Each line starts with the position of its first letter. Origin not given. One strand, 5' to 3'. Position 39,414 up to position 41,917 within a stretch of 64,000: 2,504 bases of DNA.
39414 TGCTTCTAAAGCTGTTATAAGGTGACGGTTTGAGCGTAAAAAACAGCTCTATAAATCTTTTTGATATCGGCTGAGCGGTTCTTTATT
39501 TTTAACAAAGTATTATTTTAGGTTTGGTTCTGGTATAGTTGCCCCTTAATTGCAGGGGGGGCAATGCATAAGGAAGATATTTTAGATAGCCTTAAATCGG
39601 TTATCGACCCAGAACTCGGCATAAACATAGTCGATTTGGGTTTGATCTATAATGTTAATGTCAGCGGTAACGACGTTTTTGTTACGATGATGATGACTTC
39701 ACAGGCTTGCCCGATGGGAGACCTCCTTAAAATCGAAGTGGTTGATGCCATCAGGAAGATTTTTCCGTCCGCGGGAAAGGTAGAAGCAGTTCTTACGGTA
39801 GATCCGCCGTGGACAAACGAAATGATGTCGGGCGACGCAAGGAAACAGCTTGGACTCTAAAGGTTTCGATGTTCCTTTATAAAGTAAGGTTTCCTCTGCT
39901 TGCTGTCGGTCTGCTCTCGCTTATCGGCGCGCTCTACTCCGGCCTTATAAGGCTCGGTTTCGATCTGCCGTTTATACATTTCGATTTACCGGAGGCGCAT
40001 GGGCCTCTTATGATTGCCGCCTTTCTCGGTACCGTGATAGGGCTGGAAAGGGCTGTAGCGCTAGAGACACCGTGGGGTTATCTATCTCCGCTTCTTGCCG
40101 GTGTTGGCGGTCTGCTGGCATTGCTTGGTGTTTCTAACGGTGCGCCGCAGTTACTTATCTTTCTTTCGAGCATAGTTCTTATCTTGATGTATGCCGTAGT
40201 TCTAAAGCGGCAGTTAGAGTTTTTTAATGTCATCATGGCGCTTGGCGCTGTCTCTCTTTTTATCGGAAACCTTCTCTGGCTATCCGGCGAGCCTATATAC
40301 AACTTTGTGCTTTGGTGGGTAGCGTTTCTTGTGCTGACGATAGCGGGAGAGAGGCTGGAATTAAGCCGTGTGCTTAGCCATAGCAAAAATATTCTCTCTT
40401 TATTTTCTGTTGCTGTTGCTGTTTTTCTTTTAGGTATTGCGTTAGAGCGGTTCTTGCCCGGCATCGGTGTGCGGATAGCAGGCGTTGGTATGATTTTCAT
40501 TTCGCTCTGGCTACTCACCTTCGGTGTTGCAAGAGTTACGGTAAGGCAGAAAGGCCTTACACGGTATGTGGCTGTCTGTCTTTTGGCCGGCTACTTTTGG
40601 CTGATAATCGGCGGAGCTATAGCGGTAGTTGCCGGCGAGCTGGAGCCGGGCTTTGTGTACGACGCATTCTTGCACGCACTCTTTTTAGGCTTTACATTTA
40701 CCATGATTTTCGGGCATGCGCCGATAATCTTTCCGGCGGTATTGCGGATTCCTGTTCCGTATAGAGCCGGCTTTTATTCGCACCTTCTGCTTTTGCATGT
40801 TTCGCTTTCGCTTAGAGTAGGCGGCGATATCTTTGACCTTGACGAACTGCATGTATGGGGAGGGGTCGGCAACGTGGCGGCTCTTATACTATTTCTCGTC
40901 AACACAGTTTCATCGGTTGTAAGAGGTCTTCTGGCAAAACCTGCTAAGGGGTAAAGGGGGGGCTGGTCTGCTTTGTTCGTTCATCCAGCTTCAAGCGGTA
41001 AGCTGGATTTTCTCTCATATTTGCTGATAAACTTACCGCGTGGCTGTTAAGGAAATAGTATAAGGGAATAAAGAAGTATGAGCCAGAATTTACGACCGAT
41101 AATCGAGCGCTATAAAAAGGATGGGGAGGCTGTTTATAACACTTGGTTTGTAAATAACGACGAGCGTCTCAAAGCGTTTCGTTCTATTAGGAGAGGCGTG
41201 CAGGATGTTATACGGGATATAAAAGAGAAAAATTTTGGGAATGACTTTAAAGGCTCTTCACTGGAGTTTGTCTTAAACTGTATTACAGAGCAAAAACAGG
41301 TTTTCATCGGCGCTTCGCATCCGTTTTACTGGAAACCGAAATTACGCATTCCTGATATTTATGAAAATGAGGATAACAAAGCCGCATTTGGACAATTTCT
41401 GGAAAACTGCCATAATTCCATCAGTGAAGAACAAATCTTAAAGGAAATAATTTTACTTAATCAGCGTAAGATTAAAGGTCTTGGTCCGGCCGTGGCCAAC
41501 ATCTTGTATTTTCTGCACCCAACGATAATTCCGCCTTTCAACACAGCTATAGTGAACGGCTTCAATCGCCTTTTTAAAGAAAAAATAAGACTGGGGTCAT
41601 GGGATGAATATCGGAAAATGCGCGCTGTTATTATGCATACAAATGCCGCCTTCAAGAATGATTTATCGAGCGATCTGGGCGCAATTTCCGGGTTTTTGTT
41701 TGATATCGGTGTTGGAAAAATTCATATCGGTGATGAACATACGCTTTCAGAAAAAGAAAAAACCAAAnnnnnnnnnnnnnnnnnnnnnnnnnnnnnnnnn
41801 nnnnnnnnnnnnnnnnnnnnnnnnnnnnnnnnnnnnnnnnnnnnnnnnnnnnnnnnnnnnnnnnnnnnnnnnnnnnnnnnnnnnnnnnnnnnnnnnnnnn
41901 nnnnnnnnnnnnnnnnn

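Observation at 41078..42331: Monocistronic, AT-richer gene encoding a candidate PD-(D/E)xK nuclease of unknown family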

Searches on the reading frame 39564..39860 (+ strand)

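Call 38: search_protein_families(library=pfam, proteins=[window:39564-39860:+], max_evalue=0.001)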
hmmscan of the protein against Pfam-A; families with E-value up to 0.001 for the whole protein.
window:39564-39860:+ (98 aa): 1 family
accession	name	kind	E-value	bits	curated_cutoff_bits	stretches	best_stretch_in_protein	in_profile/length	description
PF01883.24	FeS_assembly_P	-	6.3e-18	65.3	23.5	1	3-66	1-64/73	Iron-sulfur cluster assembly protein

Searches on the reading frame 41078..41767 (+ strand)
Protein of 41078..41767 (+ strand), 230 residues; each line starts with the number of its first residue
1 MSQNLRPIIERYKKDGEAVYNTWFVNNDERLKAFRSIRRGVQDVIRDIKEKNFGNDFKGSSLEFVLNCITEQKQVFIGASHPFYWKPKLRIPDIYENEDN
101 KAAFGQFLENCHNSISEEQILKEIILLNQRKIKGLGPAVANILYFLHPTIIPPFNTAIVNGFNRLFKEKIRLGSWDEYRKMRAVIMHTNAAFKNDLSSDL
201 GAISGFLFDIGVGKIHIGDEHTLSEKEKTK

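Call 39: predict_structure(alignment_id=A2)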
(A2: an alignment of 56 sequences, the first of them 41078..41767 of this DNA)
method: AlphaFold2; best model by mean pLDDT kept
length: 230 residues; sequences in the alignment: 56
mean_pLDDT: 82.4   pTM: 0.82
mean pLDDT of the five models: 82.4, 79.9, 79.5, 79.4, 79.1
residues with pLDDT >= 90: 101; 70-90: 93; 50-70: 15; < 50: 21
segments of 3 or more residues with pLDDT < 50: 77-89
pLDDT, mean of each block of 10 residues (from residue 1): 74 80 77 93 97 86 88 54 38 83 95 95 93 83 94 89 91 88 94 88 89 76 49
secondary structure, 60 per line:
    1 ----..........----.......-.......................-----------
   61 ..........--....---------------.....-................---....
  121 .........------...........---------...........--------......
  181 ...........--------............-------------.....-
elements in order: H5-14 H19-25 H27-49 H61-70 H73-76 H92-96 H98-113 H117-129 H136-146 H156-166 H175-191 H200-211 H225-229

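Call 42: fold_search(model_id=the predicted structure, library=pdb)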
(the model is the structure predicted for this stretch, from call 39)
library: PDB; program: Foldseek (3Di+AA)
matches with E <= 10: 139; with E <= 0.001: 0
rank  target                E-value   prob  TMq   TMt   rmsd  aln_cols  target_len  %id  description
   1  6q0c_A                5.8e-01  0.38  0.26  0.20   9.6       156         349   11  MutY adenine glycosylase bound to DNA containing a transition state analog (1N) paired with undamaged dG (released 2019-08-28)
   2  5abf_A                6.4e-01  0.14  0.17  0.07  16.4       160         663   11  Structure of GH84 with ligand (released 2015-11-18)
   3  3v5p                  6.7e-01  0.16  0.20  0.11  16.4       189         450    7  Calcium-Dependent Protein Kinase 1 from Toxoplasma gondii (TgCDPK1) in complex with inhibitor UW1288 (released 2012-03-14)
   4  5abh_A                7.0e-01  0.13  0.17  0.07  16.3       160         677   11  Structure of GH84 with ligand (released 2015-11-18)
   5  5abg_A                7.4e-01  0.13  0.17  0.08  16.3       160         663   11  Structure of GH84 with ligand (released 2015-11-18)
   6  5fl1_A                7.4e-01  0.13  0.17  0.07  16.1       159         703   12  Structure of a hydrolase with an inhibitor (released 2016-08-31)
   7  4ais_B                8.5e-01  0.12  0.17  0.08  16.0       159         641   12  A complex structure of BtGH84 (released 2012-06-20)
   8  5abe_A                9.4e-01  0.12  0.17  0.08  15.9       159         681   12  Structure of GH84 with ligand (released 2015-11-18)
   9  2chn_A                9.4e-01  0.11  0.17  0.08  16.5       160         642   11  Bacteroides thetaiotaomicron hexosaminidase with O-GlcNAcase activity- NAG-thiazoline complex (released 2006-05-08)
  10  8v5m_C                9.4e-01  0.08  0.16  0.15  15.2       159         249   12  Tetramer core subcomplex (conformation 1) of Xenopus laevis DNA polymerase alpha-primase (released 2023-12-20)
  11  5abf_B                9.8e-01  0.12  0.17  0.08  15.8       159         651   11  Structure of GH84 with ligand (released 2015-11-18)
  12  2w67_A                1.0e+00  0.06  0.14  0.07  15.9       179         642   11  BtGH84 in complex with FMA34 (released 2009-04-14)
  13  5vxm_A                1.1e+00  0.06  0.14  0.13  19.6       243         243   15  2.05 A resolution structure of IpaD from Shigella flexneri in complex with single-domain antibody 20ipaD (released 2017-08-30)
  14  2w66_A                1.1e+00  0.08  0.14  0.07  16.4       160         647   12  BtGH84 in complex with HQ602 (released 2009-04-14)
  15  5abg_B                1.2e+00  0.10  0.17  0.08  15.8       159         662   11  Structure of GH84 with ligand (released 2015-11-18)
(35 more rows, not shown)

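Call 61: search_protein_families(library=pfam, proteins=[window:41078-41767:+], max_evalue=10)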
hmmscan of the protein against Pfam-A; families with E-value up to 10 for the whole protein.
window:41078-41767:+ (230 aa): 1 family
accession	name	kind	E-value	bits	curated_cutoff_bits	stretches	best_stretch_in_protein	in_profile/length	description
PF19012.5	DUF5741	-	0.12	13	25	1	99-135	22-58/82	Family of unknown function (DUF5741)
